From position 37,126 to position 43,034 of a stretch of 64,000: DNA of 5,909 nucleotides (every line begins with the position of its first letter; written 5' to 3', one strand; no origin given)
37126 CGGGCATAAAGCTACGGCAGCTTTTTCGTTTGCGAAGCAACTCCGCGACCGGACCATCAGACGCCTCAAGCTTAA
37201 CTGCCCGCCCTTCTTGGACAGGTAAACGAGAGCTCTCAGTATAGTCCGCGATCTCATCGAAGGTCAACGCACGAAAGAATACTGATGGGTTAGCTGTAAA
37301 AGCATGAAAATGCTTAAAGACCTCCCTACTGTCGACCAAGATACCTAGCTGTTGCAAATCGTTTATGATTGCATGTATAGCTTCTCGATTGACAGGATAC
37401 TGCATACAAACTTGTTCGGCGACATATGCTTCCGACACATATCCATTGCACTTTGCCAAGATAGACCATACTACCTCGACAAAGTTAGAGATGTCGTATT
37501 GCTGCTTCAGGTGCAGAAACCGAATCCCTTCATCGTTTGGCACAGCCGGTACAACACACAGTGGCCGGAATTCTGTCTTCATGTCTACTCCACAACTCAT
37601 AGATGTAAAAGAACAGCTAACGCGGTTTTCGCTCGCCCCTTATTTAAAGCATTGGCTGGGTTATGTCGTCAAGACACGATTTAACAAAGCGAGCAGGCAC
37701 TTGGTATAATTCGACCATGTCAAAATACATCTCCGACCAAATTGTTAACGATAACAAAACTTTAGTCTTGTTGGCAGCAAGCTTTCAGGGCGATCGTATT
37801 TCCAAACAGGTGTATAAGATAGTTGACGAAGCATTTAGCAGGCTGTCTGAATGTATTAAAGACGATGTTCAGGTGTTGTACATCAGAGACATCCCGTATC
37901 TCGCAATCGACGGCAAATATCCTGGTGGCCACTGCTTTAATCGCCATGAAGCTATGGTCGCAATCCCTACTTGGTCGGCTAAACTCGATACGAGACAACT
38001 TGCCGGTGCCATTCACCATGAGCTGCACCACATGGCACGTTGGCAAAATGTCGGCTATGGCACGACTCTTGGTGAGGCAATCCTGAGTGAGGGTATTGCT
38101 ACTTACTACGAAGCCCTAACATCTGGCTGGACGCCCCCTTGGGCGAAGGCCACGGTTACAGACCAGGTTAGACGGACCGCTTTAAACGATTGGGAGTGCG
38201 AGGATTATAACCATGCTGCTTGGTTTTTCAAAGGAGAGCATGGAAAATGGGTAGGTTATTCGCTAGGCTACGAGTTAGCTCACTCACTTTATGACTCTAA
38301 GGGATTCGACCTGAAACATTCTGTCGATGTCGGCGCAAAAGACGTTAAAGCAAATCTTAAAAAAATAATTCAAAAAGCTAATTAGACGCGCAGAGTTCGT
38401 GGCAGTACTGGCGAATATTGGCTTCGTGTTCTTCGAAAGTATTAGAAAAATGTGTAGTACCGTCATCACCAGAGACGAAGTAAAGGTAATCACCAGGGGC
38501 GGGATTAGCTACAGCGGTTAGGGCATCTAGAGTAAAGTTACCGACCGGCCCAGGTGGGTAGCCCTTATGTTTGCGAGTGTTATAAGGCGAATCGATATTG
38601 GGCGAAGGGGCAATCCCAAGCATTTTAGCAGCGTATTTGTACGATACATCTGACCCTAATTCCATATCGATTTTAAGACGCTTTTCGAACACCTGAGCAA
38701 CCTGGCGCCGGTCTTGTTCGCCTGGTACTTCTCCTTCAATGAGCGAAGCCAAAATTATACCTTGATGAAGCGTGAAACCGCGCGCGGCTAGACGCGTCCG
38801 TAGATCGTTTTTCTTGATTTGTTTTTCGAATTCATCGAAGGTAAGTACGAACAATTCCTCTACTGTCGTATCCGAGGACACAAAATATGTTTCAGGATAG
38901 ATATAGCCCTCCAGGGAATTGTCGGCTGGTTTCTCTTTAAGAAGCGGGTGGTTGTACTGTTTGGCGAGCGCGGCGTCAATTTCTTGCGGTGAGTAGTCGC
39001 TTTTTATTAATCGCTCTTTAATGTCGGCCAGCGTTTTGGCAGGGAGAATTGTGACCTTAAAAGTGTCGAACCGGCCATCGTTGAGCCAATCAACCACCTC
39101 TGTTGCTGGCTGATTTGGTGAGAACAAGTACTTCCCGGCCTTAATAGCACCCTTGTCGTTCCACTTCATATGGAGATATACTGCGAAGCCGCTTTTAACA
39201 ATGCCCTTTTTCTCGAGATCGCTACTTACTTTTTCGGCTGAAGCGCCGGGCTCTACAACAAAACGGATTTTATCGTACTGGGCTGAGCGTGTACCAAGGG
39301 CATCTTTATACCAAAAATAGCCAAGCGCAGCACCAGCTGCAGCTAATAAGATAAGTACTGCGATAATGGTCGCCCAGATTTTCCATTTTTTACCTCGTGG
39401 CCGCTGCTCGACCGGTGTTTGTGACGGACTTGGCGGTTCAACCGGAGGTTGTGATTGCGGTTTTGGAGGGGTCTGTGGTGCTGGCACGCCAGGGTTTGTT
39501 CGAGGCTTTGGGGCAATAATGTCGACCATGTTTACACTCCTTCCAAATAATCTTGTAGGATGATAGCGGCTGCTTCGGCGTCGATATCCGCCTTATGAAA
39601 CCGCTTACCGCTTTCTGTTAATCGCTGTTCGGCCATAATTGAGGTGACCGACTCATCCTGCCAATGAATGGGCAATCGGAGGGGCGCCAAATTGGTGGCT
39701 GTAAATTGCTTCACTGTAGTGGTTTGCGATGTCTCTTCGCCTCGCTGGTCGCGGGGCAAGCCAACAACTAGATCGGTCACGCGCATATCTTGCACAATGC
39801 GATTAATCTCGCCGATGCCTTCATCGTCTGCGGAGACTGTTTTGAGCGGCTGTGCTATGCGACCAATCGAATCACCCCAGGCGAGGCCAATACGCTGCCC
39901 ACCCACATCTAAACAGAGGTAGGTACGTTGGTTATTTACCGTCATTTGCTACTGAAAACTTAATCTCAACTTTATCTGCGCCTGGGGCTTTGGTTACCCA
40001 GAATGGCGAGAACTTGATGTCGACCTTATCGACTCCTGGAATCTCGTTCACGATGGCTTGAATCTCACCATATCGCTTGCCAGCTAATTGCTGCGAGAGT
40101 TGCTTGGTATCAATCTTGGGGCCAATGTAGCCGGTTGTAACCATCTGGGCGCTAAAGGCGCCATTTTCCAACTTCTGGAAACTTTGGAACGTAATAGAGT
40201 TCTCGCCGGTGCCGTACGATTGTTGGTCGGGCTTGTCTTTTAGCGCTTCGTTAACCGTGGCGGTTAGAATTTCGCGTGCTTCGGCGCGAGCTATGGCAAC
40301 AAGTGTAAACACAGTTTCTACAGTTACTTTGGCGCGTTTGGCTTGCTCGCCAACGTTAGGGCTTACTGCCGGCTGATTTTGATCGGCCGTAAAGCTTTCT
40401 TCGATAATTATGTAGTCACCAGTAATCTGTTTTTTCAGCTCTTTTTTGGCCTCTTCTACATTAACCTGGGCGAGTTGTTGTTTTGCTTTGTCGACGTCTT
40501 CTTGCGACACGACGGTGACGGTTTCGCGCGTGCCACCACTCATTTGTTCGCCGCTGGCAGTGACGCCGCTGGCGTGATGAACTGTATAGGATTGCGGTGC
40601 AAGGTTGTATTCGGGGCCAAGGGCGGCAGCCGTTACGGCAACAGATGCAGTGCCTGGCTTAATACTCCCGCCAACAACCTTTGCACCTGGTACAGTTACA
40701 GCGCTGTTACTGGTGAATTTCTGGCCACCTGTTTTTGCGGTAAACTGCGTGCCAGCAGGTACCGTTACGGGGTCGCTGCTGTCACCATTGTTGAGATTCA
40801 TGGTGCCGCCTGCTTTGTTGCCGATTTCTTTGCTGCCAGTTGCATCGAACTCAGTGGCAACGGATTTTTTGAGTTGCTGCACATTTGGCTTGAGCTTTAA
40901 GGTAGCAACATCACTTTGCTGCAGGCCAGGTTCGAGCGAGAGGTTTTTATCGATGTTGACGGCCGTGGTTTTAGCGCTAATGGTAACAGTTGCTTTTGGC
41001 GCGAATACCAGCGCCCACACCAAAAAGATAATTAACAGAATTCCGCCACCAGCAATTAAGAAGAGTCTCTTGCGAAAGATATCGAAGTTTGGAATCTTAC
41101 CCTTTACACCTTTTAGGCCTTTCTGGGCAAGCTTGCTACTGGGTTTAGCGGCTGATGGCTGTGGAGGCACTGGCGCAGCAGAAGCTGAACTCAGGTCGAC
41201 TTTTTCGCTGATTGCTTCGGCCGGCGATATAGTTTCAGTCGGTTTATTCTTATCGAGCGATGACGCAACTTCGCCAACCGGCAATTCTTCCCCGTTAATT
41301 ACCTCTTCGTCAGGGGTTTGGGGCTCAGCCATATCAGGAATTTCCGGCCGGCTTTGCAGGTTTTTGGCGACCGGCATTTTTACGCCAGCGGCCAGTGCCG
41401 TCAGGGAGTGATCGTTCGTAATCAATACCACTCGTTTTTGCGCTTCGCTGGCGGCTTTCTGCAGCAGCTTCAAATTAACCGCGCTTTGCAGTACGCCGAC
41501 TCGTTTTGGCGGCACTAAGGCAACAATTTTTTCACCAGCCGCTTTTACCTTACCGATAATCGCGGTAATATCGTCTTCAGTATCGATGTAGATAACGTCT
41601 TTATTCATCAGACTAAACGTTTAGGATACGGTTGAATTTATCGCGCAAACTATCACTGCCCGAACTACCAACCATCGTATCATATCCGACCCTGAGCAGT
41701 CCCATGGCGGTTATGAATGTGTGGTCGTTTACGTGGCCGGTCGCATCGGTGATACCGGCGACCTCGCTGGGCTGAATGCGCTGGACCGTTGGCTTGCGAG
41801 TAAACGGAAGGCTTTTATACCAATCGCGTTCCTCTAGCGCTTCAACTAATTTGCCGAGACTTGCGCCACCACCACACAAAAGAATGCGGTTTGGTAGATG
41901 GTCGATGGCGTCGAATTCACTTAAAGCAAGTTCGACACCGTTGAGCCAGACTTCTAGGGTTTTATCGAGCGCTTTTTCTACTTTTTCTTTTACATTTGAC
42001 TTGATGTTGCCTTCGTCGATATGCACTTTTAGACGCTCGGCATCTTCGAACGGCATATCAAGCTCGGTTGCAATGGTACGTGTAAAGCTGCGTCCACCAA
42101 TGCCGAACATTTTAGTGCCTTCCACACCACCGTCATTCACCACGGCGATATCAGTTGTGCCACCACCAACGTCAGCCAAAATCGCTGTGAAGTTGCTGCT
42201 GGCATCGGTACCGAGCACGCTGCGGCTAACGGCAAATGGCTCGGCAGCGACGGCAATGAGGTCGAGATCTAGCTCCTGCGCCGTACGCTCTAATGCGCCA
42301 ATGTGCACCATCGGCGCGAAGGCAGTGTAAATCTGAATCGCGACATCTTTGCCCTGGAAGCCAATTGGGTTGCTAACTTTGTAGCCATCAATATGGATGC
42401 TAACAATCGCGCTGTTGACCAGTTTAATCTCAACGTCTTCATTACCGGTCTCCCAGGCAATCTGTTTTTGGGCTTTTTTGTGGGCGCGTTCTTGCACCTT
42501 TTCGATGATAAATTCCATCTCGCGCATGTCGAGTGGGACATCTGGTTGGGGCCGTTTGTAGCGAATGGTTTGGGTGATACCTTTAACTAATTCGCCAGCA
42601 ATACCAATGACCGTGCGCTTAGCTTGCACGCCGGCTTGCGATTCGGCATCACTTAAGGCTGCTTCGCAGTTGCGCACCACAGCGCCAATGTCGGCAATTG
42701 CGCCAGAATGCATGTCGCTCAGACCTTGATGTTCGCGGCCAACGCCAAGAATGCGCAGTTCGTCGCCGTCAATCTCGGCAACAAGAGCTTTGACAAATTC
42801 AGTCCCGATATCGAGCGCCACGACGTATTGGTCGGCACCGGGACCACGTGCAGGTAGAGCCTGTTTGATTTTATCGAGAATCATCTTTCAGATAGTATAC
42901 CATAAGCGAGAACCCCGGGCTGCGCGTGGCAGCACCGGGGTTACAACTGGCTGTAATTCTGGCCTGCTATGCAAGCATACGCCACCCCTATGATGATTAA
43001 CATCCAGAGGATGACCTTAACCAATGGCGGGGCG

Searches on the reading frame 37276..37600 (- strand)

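Call 40: search_solved_structures(query=A2, max_evalue=10, show_alignments=2)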
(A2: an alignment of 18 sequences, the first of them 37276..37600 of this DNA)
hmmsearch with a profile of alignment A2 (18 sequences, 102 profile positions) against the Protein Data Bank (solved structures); distinct sequences matched with E-value up to 10: 27.
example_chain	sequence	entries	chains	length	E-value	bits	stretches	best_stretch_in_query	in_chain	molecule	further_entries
1usd_A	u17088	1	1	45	0.079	16.2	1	51-80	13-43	VASODILATOR-STIMULATED PHOSPHOPROTEIN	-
1use_A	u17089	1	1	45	0.09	16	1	51-80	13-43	VASODILATOR-STIMULATED PHOSPHOPROTEIN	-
6taz_B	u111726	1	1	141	0.34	14.1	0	51-91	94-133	Protein timeless homolog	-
7fgb_A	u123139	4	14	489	0.39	13.9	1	52-83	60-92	toad NA | toad NA (ZMR) | toad NA (OSE)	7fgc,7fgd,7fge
4noh_A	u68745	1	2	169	0.49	13.6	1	2-64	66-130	Lipoprotein, putative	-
2m45_A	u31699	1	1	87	0.5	13.6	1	38-86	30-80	Minichromosome maintenance protein MCM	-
5sxy_A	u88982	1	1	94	0.59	13.4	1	34-71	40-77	Bifunctional coenzyme PQQ synthesis protein C/D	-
9uax_I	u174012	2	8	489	0.85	12.9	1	52-83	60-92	Vasodilator-stimulated phosphoprotein,Neuraminidase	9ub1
4a4x_A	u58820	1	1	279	0.89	12.8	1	31-77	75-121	SERINE/THREONINE-PROTEIN KINASE NEK2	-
2jav_A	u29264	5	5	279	0.9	12.8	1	31-77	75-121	SERINE/THREONINE-PROTEIN KINASE NEK2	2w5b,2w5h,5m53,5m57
2w5a_A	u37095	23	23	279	0.9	12.8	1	31-77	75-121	SERINE/THREONINE-PROTEIN KINASE NEK2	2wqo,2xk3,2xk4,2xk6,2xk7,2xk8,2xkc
8e6j_A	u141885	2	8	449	0.93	12.7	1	52-83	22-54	Neuraminidase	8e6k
7l4a_A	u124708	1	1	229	0.96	12.7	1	54-93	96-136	Cytidylate kinase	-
6v4n_I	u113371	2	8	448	0.99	12.6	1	52-83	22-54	Neuraminidase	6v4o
9ejf_D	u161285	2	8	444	1.1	12.5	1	52-83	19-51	Neuraminidase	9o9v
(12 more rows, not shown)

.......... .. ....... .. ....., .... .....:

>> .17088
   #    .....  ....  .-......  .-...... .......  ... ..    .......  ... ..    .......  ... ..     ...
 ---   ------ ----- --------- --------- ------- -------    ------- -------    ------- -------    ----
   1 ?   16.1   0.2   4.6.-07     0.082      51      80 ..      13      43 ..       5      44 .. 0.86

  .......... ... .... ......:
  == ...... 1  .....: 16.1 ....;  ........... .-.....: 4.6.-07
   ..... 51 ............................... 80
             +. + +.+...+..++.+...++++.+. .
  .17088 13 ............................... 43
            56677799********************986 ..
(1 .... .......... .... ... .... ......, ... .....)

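Call 50: predict_structure(alignment_id=A2)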
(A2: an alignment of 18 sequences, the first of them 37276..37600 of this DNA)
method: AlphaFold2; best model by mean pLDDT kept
length: 108 residues; sequences in the alignment: 18
mean_pLDDT: 89.9   pTM: 0.78
mean pLDDT of the five models: 89.9, 88.4, 87.9, 87.1, 85.8
residues with pLDDT >= 90: 84; 70-90: 12; 50-70: 10; < 50: 2
segments of 3 or more residues with pLDDT < 50: none
pLDDT, mean of each block of 10 residues (from residue 1): 63 97 95 95 98 97 97 97 97 81 69
secondary structure, 60 per line:
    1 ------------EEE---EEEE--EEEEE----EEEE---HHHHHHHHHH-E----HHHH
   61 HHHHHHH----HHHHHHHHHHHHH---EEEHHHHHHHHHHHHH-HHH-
elements in order: E13-15 E19-22 E25-29 E34-37 H41-50 H57-67 H72-84 E88-90 H91-103

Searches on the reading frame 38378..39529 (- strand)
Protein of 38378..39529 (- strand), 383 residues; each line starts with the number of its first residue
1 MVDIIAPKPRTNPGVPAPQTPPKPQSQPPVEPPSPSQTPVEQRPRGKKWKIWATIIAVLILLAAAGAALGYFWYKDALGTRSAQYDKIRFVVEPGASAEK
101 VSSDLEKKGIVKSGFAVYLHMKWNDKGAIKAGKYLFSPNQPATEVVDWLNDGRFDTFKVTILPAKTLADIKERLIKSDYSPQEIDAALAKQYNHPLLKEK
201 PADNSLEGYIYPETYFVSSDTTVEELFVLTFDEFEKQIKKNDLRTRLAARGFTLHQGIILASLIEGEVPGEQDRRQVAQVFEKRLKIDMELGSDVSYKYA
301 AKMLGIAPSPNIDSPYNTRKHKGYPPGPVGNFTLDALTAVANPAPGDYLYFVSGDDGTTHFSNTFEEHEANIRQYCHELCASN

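Call 7: search_protein_families(library=pfam, proteins=[window:38378-39529:-])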
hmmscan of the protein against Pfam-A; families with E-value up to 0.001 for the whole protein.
window:38378-39529:- (383 aa): 1 family
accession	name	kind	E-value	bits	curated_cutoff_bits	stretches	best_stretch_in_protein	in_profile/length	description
PF02618.21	YceG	-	9.1e-67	225.9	32.4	1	90-374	1-275/275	YceG-like family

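Call 8: search_protein_families(library=ncbifam, proteins=[window:38378-39529:-])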
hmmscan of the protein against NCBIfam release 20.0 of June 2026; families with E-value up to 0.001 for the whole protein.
window:38378-39529:- (383 aa): 2 families
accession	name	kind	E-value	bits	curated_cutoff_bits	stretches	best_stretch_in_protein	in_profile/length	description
TIGR00247.1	TIGR00247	hypoth_equivalog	9.4e-51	172.9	103.4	1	51-377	4-342/347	endolytic transglycosylase MltG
NF007619.0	PRK10270.1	equivalog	8.3e-26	90.8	532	1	54-379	6-334/340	cell division protein YceG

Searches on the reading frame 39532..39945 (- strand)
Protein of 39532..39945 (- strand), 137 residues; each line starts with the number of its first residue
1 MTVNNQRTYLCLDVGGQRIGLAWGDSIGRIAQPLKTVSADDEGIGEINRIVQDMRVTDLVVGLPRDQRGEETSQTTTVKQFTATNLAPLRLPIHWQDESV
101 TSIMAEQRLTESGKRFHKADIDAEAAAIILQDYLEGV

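Call 7: search_protein_families(library=pfam, proteins=[window:39532-39945:-])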
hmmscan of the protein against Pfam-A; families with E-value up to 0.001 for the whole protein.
window:39532-39945:- (137 aa): 1 family
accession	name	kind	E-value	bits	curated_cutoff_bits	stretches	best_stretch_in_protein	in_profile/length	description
PF03652.20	RuvX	-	2e-32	112.8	29.2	1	8-135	2-133/134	Holliday junction resolvase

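Call 8: search_protein_families(library=ncbifam, proteins=[window:39532-39945:-])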
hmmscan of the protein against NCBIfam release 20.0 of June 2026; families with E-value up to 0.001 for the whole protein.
window:39532-39945:- (137 aa): 2 families
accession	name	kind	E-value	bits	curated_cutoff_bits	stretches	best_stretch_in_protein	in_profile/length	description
TIGR00250.1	RNAse_H_YqgF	equivalog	6.2e-25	87.8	43.25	1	10-135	1-130/130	Holliday junction resolvase RuvX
NF001026.0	PRK00109.2-2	equivalog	1.5e-14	54.1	155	1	9-135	3-127/130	Holliday junction resolvase RuvX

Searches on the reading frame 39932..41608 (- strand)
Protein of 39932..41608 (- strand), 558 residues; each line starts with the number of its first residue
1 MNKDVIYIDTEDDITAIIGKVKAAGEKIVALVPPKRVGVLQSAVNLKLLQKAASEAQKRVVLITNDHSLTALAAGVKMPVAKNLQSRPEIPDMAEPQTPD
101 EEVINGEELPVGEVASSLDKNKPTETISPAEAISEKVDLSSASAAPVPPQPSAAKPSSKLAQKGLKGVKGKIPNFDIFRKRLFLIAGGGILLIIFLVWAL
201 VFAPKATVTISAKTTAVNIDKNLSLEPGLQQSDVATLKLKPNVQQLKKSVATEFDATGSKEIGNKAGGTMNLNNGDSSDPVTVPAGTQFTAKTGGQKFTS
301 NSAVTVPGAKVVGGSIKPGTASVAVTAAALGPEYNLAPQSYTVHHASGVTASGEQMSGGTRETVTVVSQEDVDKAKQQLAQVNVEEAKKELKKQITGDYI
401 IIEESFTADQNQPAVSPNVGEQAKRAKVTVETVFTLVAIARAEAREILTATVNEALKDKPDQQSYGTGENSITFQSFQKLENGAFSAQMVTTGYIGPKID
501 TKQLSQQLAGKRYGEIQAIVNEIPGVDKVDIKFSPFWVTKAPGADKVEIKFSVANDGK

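Call 7: search_protein_families(library=pfam, proteins=[window:39932-41608:-])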
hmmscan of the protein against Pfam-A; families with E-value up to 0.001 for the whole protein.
window:39932-41608:- (558 aa): 1 family
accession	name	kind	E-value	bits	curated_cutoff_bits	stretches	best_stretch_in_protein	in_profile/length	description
PF21110.3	GlxA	-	3.4e-10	41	27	1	265-343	1-87/105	GlxA beta barrel domain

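Call 8: search_protein_families(library=ncbifam, proteins=[window:39932-41608:-])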
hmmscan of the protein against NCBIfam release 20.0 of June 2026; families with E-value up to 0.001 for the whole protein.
window:39932-41608:- (558 aa): 1 family
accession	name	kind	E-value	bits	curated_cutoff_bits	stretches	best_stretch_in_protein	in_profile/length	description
NF052501.1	RdCuOxGlxASco2837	equivalog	1.4e-08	33.5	800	1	264-348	149-241/645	radical copper oxidase GlxA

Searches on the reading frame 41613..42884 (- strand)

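Call 7: search_protein_families(library=pfam, proteins=[window:41613-42884:-])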
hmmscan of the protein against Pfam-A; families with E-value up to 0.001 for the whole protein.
window:41613-42884:- (423 aa): 5 families
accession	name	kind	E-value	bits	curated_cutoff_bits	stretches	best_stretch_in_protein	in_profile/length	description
PF14450.12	FtsA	-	5.3e-16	59.6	31.8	1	236-395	2-127/127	Cell division protein FtsA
PF11104.14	PilM_2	-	1e-08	35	27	1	216-353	165-297/340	Type IV pilus assembly protein PilM;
PF06723.19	MreB_Mbl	-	7.2e-06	25.5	27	0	225-272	138-185/327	MreB/Mbl protein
PF06277.17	EutA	-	3.9e-05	23.1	27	1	233-303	144-212/475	Ethanolamine utilisation protein EutA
PF08841.16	DDR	-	0.0005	19.6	24.6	1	184-286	88-188/328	Diol dehydratase reactivase ATPase-like domain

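Call 8: search_protein_families(library=ncbifam, proteins=[window:41613-42884:-])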
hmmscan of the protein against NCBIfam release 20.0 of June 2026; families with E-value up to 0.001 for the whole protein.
window:41613-42884:- (423 aa): 9 families
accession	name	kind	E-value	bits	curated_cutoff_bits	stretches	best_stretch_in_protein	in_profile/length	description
TIGR01174.1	ftsA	equivalog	3e-35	122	175.85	1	21-298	2-260/371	cell division protein FtsA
NF007009.0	PRK09472.1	equivalog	5e-21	75.3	409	1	18-289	7-261/420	cell division protein FtsA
TIGR01175.1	pilM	subfamily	4.6e-13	48.9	133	1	220-353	176-305/348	type IV pilus assembly protein PilM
NF011660.0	PRK15080.1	equivalog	3.4e-11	42.9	182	1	188-305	100-215/277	ethanolamine utilization protein EutJ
TIGR02529.1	EutJ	subfamily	4.2e-09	36.2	152.1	1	207-315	89-191/239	ethanolamine utilization protein EutJ family protein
NF045709.1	Amuc_1101_fam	equivalog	5.4e-09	35.4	650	1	203-353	149-307/608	Amuc_1101 family PilM-like pilus complex protein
NF007992.0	PRK10719.1-3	equivalog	7.5e-06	25.1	598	1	231-305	144-216/478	ethanolamine ammonia-lyase reactivating factor EutA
NF010539.0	PRK13927.1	subfamily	3.3e-05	23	293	0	213-275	133-194/339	rod shape-determining protein MreB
TIGR00904.1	mreB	subfamily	0.00024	20.2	365.75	0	212-289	131-213/334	MreB/Mrl family cell shape determining protein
